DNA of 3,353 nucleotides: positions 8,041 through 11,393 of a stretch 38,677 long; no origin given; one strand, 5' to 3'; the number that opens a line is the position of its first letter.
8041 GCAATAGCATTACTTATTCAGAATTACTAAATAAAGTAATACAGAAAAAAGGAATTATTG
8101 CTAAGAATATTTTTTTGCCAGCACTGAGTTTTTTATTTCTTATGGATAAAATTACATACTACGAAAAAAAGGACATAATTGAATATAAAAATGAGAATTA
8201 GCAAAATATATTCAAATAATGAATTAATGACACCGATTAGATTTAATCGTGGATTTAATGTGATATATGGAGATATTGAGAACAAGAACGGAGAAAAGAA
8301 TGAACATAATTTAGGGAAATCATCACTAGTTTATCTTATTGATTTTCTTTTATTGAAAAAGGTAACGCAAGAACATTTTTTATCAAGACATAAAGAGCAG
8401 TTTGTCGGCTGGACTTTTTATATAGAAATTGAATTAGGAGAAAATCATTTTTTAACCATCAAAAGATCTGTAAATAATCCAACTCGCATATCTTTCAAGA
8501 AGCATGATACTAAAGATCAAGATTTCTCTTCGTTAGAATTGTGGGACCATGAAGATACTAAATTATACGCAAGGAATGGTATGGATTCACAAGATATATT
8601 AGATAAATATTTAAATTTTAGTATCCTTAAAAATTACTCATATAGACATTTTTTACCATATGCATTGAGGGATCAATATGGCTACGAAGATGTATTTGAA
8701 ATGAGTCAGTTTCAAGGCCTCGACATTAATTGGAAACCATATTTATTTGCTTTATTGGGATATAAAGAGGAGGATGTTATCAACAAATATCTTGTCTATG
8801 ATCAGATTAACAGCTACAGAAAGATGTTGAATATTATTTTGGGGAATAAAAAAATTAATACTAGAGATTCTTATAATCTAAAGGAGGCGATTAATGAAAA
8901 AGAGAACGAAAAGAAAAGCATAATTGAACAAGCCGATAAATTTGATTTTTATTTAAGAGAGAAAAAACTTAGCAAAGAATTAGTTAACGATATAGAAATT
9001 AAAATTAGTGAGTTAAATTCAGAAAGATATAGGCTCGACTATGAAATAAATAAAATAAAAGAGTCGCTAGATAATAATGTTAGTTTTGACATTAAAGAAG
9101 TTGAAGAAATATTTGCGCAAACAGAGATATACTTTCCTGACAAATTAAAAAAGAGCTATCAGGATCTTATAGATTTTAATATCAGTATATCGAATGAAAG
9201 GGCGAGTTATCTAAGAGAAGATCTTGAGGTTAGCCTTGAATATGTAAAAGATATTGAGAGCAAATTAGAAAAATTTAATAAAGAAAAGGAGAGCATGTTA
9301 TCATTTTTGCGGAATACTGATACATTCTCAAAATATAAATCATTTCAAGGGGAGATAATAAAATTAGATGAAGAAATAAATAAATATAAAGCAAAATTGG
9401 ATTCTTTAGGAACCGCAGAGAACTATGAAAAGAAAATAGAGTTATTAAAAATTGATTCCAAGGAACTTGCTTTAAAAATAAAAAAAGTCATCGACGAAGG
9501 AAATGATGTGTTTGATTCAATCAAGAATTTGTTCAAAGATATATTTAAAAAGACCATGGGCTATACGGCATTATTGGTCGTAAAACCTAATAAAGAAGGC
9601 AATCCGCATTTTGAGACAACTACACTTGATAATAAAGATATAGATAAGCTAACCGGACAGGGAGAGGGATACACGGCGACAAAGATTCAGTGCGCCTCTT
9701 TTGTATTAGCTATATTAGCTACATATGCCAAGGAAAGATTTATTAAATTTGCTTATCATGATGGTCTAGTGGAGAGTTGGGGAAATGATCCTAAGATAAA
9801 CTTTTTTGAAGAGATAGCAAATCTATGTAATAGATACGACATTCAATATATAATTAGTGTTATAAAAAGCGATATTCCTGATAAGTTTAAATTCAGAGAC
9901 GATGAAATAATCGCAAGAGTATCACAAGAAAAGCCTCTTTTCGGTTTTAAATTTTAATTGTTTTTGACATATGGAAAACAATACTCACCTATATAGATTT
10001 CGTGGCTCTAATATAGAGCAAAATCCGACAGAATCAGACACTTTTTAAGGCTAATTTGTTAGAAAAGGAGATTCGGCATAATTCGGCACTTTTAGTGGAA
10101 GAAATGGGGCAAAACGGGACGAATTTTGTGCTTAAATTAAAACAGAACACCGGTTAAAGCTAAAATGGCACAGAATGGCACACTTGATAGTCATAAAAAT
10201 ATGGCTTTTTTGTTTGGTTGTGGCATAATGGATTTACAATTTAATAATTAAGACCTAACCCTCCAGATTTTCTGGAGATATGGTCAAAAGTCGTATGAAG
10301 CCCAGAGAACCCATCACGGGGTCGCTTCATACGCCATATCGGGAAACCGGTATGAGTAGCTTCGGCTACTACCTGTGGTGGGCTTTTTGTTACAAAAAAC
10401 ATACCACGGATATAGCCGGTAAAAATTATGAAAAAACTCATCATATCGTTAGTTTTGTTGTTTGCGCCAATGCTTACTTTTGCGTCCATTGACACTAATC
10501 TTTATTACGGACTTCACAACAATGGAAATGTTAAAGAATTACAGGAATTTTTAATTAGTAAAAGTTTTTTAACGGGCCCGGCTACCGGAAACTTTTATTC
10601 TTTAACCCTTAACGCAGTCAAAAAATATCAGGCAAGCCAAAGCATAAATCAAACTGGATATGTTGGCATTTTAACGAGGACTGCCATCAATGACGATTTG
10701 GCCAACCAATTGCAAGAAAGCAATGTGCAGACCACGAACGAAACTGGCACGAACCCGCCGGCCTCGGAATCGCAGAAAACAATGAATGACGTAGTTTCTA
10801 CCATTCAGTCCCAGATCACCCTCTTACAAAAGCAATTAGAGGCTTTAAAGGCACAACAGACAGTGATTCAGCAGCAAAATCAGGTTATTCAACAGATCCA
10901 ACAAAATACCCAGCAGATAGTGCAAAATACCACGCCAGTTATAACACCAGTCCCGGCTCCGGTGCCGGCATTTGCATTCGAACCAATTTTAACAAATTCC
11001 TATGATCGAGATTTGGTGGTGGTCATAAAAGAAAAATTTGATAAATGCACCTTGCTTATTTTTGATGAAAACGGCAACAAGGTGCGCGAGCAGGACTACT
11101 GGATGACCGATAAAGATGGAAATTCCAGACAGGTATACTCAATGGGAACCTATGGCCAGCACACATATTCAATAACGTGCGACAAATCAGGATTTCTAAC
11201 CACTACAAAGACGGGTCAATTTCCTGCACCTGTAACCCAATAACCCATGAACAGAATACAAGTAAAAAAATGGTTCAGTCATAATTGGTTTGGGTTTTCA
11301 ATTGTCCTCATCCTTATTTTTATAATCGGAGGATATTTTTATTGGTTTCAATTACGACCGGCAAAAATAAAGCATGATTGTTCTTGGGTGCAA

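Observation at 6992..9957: Three translationally coupled genes resembling an ABC-three-component (ABC-3C) conflict system with an unassignable effector half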

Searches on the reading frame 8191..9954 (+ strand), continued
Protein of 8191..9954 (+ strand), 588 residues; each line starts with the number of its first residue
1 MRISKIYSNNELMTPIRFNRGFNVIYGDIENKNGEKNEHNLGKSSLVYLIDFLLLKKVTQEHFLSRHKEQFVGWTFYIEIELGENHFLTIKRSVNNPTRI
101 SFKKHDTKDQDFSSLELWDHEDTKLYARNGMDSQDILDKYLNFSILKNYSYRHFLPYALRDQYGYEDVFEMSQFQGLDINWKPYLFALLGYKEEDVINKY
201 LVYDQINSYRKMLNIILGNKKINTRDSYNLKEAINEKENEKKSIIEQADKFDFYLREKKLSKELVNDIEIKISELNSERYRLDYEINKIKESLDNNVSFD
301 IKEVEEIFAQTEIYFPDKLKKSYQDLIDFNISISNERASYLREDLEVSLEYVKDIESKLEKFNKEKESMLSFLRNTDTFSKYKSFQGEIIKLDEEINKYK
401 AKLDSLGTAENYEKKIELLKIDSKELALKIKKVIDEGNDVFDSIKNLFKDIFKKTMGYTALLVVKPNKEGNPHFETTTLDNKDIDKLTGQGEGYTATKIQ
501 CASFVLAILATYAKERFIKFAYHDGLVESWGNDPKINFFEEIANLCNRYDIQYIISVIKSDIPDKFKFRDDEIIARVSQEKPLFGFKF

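Call 80: search_solved_structures(query=L011:2834-3778:+, max_evalue=10, show_alignments=1)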
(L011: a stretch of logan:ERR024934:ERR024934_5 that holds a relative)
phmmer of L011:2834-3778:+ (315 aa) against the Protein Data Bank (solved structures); distinct sequences matched with E-value up to 10: 1.
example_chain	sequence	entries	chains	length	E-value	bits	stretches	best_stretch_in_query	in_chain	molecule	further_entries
6emk_A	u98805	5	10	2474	1.7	11.3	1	260-313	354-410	Serine/threonine-protein kinase TOR2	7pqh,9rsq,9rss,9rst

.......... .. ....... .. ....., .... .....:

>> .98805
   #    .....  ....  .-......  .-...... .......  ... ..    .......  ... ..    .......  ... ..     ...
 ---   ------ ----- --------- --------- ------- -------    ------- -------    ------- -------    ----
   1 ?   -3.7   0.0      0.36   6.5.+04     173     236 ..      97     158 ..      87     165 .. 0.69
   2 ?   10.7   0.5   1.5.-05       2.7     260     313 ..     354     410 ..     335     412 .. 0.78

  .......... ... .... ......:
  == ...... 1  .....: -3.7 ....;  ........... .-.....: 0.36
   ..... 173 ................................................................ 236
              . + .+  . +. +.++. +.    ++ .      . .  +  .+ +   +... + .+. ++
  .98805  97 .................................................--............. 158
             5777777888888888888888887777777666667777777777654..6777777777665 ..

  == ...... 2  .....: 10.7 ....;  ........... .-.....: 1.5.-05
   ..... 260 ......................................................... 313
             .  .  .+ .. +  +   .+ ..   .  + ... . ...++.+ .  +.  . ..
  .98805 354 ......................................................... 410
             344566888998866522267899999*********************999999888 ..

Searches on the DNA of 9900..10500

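Call 75: search_rna_families(source=window, start=9900, end=10500, threshold=gathering, show_alignments=1)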
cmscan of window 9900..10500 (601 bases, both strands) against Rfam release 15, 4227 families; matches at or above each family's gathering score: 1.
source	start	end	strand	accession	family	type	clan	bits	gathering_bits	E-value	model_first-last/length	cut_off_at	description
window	10252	10370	+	RF03000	LOOT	Gene; sRNA;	-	84.4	46.4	1.7e-16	1-121/121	no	LOOT RNA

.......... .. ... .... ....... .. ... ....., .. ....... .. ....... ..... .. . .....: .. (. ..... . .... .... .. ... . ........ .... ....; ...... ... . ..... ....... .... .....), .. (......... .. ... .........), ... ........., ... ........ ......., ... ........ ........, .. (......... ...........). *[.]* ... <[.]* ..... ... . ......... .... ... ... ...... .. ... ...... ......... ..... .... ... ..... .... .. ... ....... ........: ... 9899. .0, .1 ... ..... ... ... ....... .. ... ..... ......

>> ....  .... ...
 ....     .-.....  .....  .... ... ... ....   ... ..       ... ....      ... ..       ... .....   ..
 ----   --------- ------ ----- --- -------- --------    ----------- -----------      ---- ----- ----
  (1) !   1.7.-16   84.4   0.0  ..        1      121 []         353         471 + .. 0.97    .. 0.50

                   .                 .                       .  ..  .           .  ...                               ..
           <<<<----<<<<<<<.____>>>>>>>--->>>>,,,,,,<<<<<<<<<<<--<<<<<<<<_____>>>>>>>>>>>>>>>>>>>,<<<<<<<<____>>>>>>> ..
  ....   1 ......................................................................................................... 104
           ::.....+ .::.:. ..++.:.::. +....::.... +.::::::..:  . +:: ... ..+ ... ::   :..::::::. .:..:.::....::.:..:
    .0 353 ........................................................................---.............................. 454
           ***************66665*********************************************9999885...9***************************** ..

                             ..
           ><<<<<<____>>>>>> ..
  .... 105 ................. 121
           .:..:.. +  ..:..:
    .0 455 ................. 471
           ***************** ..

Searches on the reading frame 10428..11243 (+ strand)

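Call 9: search_protein_families(library=pfam, proteins=[window:10428-11243:+], max_evalue=0.01)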
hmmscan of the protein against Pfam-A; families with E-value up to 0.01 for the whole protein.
window:10428-11243:+ (271 aa): 1 family
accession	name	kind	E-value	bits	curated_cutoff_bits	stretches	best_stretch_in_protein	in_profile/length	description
PF01471.23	PG_binding_1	-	9.4e-11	42.2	23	1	32-87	2-57/57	Putative peptidoglycan binding domain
